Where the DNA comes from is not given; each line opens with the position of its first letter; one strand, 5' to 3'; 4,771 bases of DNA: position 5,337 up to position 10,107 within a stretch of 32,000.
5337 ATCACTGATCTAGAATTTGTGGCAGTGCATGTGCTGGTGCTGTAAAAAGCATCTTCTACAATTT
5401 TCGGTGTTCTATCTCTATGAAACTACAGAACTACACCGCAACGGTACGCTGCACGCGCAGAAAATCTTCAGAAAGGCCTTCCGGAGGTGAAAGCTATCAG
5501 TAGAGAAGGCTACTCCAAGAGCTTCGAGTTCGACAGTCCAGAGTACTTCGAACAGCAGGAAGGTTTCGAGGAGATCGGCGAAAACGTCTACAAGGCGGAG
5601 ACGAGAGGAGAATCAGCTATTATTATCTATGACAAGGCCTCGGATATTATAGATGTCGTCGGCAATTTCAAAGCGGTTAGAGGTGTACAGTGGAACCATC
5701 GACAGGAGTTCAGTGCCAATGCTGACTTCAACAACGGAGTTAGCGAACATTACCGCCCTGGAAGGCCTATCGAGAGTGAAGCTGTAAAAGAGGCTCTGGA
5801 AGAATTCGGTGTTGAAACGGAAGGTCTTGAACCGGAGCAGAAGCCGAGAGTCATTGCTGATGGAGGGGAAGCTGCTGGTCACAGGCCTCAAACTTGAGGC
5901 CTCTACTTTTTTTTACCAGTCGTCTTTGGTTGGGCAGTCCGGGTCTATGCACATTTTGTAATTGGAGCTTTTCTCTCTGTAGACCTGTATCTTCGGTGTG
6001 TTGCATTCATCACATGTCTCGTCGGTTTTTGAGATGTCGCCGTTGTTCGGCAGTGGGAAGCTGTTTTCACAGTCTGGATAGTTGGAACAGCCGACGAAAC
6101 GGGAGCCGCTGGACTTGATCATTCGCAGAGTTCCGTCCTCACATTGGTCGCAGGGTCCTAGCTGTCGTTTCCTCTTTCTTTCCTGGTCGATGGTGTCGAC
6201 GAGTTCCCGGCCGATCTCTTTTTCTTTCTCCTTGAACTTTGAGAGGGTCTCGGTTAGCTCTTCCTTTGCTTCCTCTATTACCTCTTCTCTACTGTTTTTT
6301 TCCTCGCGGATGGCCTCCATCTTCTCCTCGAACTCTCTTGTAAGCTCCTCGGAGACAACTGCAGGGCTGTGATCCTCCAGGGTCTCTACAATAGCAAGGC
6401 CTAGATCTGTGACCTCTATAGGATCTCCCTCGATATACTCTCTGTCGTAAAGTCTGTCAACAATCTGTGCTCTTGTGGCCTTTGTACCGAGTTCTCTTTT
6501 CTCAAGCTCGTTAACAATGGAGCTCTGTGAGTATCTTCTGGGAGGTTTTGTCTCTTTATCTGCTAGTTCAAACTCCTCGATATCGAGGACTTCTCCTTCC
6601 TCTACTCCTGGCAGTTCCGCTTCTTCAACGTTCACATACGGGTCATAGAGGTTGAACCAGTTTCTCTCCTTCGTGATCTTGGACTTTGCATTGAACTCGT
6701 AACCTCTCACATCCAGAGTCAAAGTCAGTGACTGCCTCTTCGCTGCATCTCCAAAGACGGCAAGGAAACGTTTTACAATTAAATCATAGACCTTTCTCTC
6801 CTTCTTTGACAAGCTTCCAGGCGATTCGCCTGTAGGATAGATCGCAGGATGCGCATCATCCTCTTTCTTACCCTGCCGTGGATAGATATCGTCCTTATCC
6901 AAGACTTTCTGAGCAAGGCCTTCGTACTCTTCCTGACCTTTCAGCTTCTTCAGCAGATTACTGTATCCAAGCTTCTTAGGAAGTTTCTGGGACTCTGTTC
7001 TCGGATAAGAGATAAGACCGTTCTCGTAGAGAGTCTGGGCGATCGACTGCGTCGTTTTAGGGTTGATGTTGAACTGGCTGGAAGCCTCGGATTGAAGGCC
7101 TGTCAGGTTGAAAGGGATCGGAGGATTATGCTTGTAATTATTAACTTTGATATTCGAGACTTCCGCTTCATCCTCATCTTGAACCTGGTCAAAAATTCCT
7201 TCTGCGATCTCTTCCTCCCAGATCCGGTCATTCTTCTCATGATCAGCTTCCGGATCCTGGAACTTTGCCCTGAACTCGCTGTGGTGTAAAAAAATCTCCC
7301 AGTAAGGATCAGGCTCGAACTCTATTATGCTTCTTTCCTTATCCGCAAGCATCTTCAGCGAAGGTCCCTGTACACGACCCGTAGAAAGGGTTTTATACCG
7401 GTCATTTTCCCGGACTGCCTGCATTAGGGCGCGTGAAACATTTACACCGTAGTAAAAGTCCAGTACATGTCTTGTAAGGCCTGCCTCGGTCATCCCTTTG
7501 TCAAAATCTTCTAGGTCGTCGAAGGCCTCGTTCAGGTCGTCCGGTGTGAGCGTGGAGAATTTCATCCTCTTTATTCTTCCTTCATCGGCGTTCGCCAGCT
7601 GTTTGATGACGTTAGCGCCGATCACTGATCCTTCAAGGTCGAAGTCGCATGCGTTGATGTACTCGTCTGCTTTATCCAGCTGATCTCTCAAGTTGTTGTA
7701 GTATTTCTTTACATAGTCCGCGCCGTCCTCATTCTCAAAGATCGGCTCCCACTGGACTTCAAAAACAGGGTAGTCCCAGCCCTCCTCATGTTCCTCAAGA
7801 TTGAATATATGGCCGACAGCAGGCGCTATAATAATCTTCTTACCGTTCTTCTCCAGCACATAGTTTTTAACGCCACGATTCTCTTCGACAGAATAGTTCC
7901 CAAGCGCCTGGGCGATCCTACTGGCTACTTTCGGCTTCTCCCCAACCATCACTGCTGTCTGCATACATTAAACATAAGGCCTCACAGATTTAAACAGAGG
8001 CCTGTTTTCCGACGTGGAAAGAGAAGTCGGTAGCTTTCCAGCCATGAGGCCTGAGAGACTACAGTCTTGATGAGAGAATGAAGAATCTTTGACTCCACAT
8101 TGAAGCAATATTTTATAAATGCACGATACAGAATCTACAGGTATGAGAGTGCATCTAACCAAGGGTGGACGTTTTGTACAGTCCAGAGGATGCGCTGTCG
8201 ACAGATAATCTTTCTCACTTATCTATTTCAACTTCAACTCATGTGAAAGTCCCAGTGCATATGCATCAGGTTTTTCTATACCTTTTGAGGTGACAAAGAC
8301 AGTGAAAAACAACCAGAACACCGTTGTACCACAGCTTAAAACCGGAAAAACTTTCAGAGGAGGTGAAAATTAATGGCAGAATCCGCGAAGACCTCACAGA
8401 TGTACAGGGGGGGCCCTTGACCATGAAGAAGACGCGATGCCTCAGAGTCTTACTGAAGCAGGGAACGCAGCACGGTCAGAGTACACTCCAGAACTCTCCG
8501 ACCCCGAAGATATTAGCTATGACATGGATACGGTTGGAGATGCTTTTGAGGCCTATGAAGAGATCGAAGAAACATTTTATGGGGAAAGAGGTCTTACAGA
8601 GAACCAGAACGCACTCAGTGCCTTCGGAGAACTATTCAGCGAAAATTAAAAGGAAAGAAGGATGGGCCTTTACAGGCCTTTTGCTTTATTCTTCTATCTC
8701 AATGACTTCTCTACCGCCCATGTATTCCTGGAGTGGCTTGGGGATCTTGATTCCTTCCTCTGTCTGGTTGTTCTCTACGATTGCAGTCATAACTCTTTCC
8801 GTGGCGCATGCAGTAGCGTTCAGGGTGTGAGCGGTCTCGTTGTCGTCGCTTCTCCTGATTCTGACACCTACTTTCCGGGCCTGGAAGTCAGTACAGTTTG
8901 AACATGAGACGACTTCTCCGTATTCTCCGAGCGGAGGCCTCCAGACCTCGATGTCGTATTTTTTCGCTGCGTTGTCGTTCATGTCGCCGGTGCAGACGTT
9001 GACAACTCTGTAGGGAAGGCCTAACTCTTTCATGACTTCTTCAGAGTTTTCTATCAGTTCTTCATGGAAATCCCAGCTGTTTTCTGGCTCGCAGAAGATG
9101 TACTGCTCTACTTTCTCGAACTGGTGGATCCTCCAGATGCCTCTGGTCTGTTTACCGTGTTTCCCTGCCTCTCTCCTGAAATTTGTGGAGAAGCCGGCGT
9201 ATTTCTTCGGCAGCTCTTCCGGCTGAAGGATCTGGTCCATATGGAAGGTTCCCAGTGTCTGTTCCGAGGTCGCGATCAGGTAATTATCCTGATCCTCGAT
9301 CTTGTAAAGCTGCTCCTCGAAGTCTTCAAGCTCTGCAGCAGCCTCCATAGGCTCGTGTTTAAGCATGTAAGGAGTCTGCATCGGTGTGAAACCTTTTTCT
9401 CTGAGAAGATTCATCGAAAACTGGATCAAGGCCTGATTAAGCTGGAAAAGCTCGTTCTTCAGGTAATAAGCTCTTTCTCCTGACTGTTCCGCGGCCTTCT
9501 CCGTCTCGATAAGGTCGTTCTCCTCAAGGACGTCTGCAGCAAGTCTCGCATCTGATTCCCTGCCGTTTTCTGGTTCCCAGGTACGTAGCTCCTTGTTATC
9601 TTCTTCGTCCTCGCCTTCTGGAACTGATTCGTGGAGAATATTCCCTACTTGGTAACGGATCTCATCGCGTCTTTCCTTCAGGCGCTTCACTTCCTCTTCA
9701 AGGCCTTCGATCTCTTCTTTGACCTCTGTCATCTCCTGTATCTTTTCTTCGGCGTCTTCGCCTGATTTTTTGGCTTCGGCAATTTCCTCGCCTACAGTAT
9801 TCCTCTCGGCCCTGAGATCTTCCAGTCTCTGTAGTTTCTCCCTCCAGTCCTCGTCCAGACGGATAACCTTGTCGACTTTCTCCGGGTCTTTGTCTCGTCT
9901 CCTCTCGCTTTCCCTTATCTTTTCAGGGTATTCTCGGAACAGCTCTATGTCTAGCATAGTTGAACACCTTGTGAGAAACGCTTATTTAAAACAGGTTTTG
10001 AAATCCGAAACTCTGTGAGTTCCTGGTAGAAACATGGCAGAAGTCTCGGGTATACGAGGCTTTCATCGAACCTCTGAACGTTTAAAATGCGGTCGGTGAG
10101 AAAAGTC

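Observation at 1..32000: Hyper-abundant palindrome AGGCCT, about one copy per 250 bp in all codon phases and in intergenic DNA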

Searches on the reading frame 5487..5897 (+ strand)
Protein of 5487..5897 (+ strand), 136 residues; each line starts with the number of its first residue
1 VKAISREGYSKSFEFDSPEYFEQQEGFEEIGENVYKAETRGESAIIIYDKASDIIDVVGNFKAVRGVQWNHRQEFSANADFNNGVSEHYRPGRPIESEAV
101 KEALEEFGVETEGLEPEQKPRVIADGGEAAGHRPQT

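Call 11: search_protein_families(library=pfam, proteins=[window:5487-5897:+], max_evalue=0.01)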
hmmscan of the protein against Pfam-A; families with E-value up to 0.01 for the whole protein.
window:5487-5897:+ (136 aa): 0 families

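Call 56: search_protein_families(library=pfam, proteins=[window:5487-5897:+], max_evalue=1)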
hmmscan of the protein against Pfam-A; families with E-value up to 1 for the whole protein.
window:5487-5897:+ (136 aa): 1 family
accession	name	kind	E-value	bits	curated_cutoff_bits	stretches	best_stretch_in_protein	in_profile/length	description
PF23248.1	KH_PARP14_2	-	0.12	12.7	27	1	24-68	10-52/72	PARP14, second type I KH domain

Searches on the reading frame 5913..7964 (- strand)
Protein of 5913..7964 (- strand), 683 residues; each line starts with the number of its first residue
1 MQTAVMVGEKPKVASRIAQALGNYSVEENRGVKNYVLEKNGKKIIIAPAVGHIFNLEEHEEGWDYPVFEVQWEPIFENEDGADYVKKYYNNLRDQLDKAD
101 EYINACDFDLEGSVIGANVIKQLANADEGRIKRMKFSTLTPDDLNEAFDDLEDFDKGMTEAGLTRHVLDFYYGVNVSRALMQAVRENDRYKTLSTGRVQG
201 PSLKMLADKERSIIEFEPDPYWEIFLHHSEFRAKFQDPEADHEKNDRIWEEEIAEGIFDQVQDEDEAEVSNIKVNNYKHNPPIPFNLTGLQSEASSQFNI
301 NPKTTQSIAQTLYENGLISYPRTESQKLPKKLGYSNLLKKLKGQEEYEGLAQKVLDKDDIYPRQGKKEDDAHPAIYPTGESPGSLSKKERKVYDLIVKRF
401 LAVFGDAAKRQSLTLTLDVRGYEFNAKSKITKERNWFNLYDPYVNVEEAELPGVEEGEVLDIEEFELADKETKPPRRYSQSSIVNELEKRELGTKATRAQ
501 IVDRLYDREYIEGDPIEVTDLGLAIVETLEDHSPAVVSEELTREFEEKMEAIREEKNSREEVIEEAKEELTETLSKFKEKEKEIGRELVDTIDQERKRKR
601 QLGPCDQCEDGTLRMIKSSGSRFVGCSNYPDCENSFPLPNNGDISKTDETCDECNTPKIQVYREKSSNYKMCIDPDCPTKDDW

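Call 5: search_protein_families(library=ncbifam, proteins=[window:5913-7964:-])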
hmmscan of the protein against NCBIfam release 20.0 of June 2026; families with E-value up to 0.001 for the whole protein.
window:5913-7964:- (683 aa): 12 families
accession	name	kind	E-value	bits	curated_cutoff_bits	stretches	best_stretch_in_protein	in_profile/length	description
TIGR01057.1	topA_arch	equivalog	9.5e-215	714.5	458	1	7-632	1-618/618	DNA topoisomerase I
NF004438.0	PRK05776.1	equivalog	1.9e-203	677.4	793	1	3-652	9-659/677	DNA topoisomerase I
NF005555.0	PRK07220.1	equivalog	3.3e-143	478.7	635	1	5-681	3-664/740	DNA topoisomerase I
NF011532.0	PRK14973.1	equivalog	1.2e-111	374.2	930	1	6-672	4-659/936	DNA topoisomerase I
NF005829.0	PRK07726.1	subfamily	3.3e-102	343.3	597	1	5-633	3-639/669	DNA topoisomerase 3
TIGR01056.1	topB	subfamily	3.6e-90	303.4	515.75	1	4-634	3-642/706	DNA topoisomerase III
TIGR01051.1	topA_bact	equivalog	5.2e-85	286.7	456.4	1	41-635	18-628/632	type I DNA topoisomerase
NF006032.0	PRK08173.1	equivalog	1.7e-74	251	1058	1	2-583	2-614/863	DNA topoisomerase III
NF004966.0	PRK06319.1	equivalog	1.1e-55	189.1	868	1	40-635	21-625/862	DNA topoisomerase I/SWI domain fusion protein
NF011313.0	PRK14724.1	equivalog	1.8e-54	184.9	1088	1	3-582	3-633/988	DNA topoisomerase III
TIGR01054.1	rgy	equivalog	1.2e-49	168.8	471.7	1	84-570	686-1169/1172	reverse gyrase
NF006451.0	PRK08780.1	equivalog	2.4e-48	165.2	1265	1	85-586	60-582/824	DNA topoisomerase I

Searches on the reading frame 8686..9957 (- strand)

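Call 5: search_protein_families(library=ncbifam, proteins=[window:8686-9957:-])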
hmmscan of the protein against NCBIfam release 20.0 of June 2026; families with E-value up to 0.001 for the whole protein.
window:8686-9957:- (423 aa): 7 families
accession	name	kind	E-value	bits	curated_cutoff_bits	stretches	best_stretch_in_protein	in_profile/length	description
TIGR00414.1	serS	equivalog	1.8e-139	465.4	301.65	1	1-413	1-418/418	serine--tRNA ligase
TIGR00418.1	thrS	equivalog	1.9e-12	46.9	383.65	1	119-327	153-357/565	threonine--tRNA ligase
NF003068.0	PRK03991.1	equivalog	1.4e-10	40.1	484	1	124-329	182-386/613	threonine--tRNA ligase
NF006625.0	PRK09194.1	equivalog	9.9e-07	28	558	1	186-355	62-227/559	proline--tRNA ligase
NF003211.1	PRK04173.1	equivalog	2e-05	23.7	312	1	271-361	206-299/454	glycine--tRNA ligase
NF002120.0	PRK00960.1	equivalog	0.00012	20.7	611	1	233-340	319-424/518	serine--tRNA ligase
NF047515.1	SpiroCoCo_C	equivalog_domain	0.00013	21.2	125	1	37-100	46-109/313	SpiroCoCo family coiled-coil protein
